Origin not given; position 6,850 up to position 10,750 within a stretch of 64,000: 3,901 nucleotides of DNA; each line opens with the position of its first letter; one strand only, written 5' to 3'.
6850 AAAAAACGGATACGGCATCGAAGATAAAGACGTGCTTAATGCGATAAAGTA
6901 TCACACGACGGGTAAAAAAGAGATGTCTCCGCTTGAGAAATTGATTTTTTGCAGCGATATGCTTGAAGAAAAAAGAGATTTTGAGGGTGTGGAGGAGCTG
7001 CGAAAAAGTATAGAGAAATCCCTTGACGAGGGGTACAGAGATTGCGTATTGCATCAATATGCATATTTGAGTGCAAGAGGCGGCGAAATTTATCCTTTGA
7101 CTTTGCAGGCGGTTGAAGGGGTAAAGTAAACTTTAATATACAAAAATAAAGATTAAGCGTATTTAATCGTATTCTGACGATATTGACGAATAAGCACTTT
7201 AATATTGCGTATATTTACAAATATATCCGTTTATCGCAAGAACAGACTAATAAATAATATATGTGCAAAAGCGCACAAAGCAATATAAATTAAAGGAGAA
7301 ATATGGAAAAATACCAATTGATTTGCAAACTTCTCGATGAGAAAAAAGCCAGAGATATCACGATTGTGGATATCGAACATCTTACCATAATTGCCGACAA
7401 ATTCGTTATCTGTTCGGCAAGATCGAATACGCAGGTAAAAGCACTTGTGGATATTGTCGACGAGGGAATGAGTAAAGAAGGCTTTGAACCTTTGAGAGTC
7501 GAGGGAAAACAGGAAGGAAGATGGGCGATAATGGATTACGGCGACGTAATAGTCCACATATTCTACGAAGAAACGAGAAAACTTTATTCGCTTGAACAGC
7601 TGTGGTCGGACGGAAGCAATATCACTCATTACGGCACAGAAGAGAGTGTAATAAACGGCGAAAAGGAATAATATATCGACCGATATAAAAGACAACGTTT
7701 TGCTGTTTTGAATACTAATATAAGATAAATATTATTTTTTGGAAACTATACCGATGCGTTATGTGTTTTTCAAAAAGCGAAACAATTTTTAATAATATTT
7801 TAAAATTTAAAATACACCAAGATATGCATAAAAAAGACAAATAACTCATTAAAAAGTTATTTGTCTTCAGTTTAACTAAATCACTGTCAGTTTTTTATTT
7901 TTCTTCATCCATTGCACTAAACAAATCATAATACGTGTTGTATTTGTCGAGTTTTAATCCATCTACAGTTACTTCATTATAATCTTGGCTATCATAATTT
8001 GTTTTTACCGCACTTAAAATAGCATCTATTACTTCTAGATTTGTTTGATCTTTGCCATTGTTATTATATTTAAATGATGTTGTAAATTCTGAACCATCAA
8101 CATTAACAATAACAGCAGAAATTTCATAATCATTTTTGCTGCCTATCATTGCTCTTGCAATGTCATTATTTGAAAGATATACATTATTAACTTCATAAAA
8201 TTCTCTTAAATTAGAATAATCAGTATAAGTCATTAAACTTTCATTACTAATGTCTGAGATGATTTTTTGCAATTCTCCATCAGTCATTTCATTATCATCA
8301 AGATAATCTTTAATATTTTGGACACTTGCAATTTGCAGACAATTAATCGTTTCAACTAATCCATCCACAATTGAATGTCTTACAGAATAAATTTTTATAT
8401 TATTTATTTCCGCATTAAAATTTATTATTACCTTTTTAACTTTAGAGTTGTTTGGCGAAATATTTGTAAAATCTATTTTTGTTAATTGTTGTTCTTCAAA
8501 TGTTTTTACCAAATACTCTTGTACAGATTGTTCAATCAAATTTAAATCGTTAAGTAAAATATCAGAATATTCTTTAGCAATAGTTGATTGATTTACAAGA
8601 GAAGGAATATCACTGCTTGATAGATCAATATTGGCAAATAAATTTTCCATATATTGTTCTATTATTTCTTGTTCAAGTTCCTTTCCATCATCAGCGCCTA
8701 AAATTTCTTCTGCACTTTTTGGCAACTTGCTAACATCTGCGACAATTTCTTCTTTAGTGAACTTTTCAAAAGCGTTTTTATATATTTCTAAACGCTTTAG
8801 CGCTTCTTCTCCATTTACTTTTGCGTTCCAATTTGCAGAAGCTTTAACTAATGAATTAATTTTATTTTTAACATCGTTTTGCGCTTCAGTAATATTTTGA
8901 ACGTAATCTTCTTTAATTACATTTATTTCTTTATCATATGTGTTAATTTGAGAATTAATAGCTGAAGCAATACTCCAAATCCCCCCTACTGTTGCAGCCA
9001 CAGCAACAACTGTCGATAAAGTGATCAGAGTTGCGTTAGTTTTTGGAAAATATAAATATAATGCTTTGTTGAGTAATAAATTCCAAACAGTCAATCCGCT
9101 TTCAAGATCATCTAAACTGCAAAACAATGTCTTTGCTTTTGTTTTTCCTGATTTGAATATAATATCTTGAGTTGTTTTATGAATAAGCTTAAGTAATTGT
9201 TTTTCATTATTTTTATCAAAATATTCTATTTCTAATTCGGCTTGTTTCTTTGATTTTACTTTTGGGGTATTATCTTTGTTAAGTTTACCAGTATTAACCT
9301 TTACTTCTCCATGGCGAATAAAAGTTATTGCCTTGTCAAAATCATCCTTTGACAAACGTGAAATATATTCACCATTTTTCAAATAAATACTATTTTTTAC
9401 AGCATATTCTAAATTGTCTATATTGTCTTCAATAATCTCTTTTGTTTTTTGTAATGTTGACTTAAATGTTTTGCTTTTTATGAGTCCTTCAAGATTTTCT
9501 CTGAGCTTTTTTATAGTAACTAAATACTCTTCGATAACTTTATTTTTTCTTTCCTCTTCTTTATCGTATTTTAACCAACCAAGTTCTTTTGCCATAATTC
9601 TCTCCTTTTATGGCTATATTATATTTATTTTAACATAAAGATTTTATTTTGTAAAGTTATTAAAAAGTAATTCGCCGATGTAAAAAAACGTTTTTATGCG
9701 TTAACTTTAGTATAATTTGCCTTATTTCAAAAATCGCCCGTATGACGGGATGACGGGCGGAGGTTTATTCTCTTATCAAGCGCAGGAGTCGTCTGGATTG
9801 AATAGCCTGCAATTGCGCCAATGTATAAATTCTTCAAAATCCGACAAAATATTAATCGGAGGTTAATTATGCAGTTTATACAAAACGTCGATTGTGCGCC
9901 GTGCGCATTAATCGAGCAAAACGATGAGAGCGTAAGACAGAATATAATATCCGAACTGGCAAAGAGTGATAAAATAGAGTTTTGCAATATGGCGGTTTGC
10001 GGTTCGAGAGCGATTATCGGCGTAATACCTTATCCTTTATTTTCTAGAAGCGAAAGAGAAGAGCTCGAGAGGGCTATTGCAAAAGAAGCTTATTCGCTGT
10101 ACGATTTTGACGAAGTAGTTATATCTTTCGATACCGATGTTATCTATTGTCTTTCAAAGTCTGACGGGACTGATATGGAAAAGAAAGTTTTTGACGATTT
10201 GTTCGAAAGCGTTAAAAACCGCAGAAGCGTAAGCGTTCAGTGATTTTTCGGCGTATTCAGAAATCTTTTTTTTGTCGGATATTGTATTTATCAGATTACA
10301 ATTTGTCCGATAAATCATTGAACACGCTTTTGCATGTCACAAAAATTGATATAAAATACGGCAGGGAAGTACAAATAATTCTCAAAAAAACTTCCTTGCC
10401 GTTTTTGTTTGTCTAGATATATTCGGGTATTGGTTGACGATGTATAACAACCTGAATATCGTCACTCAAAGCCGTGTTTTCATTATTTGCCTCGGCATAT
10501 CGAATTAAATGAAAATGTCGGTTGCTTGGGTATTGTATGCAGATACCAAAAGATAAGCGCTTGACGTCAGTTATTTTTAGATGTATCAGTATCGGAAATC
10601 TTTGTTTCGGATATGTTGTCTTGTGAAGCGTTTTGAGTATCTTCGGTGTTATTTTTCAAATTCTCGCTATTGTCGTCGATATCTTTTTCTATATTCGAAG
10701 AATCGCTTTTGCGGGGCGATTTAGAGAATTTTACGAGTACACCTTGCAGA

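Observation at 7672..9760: AT-rich insertion carrying a single self-contained orphan gene (566-aa TM and coiled-coil protein) next to the conserved yqe cluster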

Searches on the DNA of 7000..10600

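Call 41: search_rna_families(source=window, start=7000, end=10600, threshold=evalue, max_evalue=1)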
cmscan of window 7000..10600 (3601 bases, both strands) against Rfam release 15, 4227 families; matches with E-value up to 1: 2.
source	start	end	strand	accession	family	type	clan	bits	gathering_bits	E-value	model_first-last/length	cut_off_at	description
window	8619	8667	+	RF04344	Plastid-psbA-3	Cis-reg;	CL00153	23.1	48.4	0.55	1-57/57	no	Plastid-psbA-3 3UTR RNA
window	7739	7807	+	RF00015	U4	Gene; snRNA; splicing;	CL00007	18.5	46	0.4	62-138/138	no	U4 spliceosomal RNA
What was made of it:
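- Tried and rejected: Rfam shows nothing in the cassette (call 41).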

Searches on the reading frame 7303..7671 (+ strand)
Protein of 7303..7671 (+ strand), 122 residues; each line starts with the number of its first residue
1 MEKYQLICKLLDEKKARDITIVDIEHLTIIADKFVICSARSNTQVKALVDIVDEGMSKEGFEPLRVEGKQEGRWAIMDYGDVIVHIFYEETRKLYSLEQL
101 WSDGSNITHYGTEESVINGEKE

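Call 12: search_protein_families(library=pfam, proteins=[window:7303-7671:+], max_evalue=0.00001)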
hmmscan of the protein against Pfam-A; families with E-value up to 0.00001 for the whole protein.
window:7303-7671:+ (122 aa): 1 family
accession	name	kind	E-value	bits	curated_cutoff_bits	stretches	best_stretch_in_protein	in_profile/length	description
PF02410.21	RsfS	-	6.8e-34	116.5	21.6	1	6-101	2-98/98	Ribosomal silencing factor during starvation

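Call 27: find_related_loci(query=window:7303-7671:+, collection=genome_contigs, flank=6000)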
Query window:7303-7671:+ (122 aa) in genome_contigs; peptide patterns used: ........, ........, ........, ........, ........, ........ (x = any residue, [..] = any of these).
104 stretches matched a pattern; 56 encode a relative of the query (tblastn E <= 1e-3); 56 distinct loci.
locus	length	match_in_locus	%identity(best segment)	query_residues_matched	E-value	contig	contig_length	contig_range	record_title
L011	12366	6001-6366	91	1-122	6e-75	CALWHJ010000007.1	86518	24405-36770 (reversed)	MAG: uncultured Christensenellaceae bacterium isolate BRZ_DR__bin29 genome assembly, contig: BRZ_DR__NODE_338_length_865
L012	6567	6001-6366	92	1-122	1e-74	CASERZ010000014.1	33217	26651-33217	uncultured Christensenella sp. isolate O73_L3_325325_idba_bin.69 genome assembly, contig: O73_L3_325325_idba_bin.69.fa_s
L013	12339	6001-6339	91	1-113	6e-69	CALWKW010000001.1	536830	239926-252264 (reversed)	MAG: uncultured Christensenellaceae bacterium isolate BRZ_MM__bin39 genome assembly, contig: BRZ_MM__NODE_2_length_53683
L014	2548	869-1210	87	1-114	1e-65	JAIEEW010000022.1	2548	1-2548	MAG: Clostridia bacterium isolate SC0393_S7_9 SC0393_S7_9_contig_22, whole genome shotgun sequence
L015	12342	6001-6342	86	1-114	9e-65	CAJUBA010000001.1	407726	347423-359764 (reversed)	MAG TPA_asm: uncultured Christensenella sp. isolate MGBC118395 genome assembly, contig: MGBC118395.1, whole genome shotg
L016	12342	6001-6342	84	1-114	7e-64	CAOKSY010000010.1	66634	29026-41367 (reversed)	MAG TPA_asm: uncultured Clostridia bacterium isolate SRR15604549_bin.11_metawrap_v1.3_MAG genome assembly, contig: NODE.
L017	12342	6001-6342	85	1-114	1e-63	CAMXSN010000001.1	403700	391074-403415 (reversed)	MAG TPA_asm: uncultured Clostridia bacterium isolate SRR14920976_bin.7_metawrap_v1.3_MAG genome assembly, contig: NODE.3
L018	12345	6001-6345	81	1-115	5e-63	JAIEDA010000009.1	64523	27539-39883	MAG: Clostridia bacterium isolate SC0386_comb_6 SC0386_comb_6_contig_9, whole genome shotgun sequence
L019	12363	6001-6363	78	1-122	7e-63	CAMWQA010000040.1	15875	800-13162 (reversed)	MAG TPA_asm: uncultured Clostridia bacterium isolate SRR14411243_bin.11_metawrap_v1.3_MAG genome assembly, contig: NODE.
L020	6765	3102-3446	82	1-115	6e-62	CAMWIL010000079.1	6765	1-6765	MAG TPA_asm: uncultured Clostridia bacterium isolate SRR14411269_bin.10_metawrap_v1.3_MAG genome assembly, contig: NODE.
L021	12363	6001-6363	76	1-122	2e-61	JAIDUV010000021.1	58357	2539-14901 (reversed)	MAG: Clostridia bacterium isolate SC0369_comb_17 SC0369_comb_17_contig_21, whole genome shotgun sequence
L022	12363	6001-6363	76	1-122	2e-61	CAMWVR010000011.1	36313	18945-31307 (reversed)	MAG TPA_asm: uncultured Clostridia bacterium isolate SRR14411288_bin.13_metawrap_v1.3_MAG genome assembly, contig: NODE.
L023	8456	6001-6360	75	1-122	8e-61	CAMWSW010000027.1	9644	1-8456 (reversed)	MAG TPA_asm: uncultured Clostridia bacterium isolate SRR14411294_bin.5_metawrap_v1.3_MAG genome assembly, contig: NODE.5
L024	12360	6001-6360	75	1-122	1e-60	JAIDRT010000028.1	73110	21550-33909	MAG: Clostridia bacterium isolate SC0362_comb_6 SC0362_comb_6_contig_28, whole genome shotgun sequence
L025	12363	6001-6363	74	1-122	2e-60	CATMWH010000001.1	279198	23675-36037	MAG TPA_asm: uncultured Christensenella sp. isolate MGG29822_1678865761 genome assembly, contig: shHF8_23, whole genome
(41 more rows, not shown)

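Call 77: find_encoding_contigs(protein=window:7303-7671:+, flank=4000, max_places=10)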
Protein window:7303-7671:+ (122 aa): 13 contigs read that carry it; 9 places shown.
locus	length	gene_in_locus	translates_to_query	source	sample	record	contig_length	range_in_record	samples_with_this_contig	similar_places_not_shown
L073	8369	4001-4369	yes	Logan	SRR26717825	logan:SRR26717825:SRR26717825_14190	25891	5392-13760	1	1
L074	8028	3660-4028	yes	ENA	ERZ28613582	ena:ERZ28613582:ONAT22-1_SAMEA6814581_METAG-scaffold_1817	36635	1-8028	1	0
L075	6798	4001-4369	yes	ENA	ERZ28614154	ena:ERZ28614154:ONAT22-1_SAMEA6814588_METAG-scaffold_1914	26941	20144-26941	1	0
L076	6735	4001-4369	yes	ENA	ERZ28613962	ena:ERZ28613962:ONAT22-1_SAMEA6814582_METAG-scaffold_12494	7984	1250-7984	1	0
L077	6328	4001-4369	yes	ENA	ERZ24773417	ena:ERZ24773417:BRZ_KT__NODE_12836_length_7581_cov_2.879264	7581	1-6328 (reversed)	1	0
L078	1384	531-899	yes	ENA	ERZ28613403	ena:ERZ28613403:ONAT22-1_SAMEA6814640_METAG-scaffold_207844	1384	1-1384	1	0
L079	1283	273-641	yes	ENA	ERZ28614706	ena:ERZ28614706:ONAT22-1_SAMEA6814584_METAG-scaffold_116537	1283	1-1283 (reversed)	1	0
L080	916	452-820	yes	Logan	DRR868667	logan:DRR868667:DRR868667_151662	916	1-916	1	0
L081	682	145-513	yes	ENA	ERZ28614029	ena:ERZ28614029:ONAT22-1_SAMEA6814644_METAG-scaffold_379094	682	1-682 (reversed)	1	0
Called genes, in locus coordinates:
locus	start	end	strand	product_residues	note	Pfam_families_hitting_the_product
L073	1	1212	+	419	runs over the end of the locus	PF01018:GTP1_OBG, PF01926:MMR_HSR1, PF02421:FeoB_N, PF09269:DUF1967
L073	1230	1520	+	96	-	PF01985:CRS1_YhbY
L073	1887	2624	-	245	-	-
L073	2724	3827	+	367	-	PF01467:CTP_transf_like, PF01966:HD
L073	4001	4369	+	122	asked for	PF02410:RsfS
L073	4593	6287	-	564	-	-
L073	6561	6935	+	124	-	PF09580:Spore_YhcN_YlaJ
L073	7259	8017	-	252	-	PF12822:ECF_trnsprt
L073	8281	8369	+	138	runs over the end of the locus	PF02367:TsaE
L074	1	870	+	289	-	?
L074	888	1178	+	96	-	PF01985:CRS1_YhbY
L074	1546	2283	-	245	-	-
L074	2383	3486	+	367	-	PF01467:CTP_transf_like, PF01966:HD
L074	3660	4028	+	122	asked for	PF02410:RsfS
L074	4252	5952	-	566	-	-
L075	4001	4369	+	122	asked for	PF02410:RsfS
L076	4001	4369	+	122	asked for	PF02410:RsfS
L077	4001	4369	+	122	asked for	PF02410:RsfS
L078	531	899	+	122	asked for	PF02410:RsfS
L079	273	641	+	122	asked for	PF02410:RsfS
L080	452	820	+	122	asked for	PF02410:RsfS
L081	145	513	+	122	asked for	PF02410:RsfS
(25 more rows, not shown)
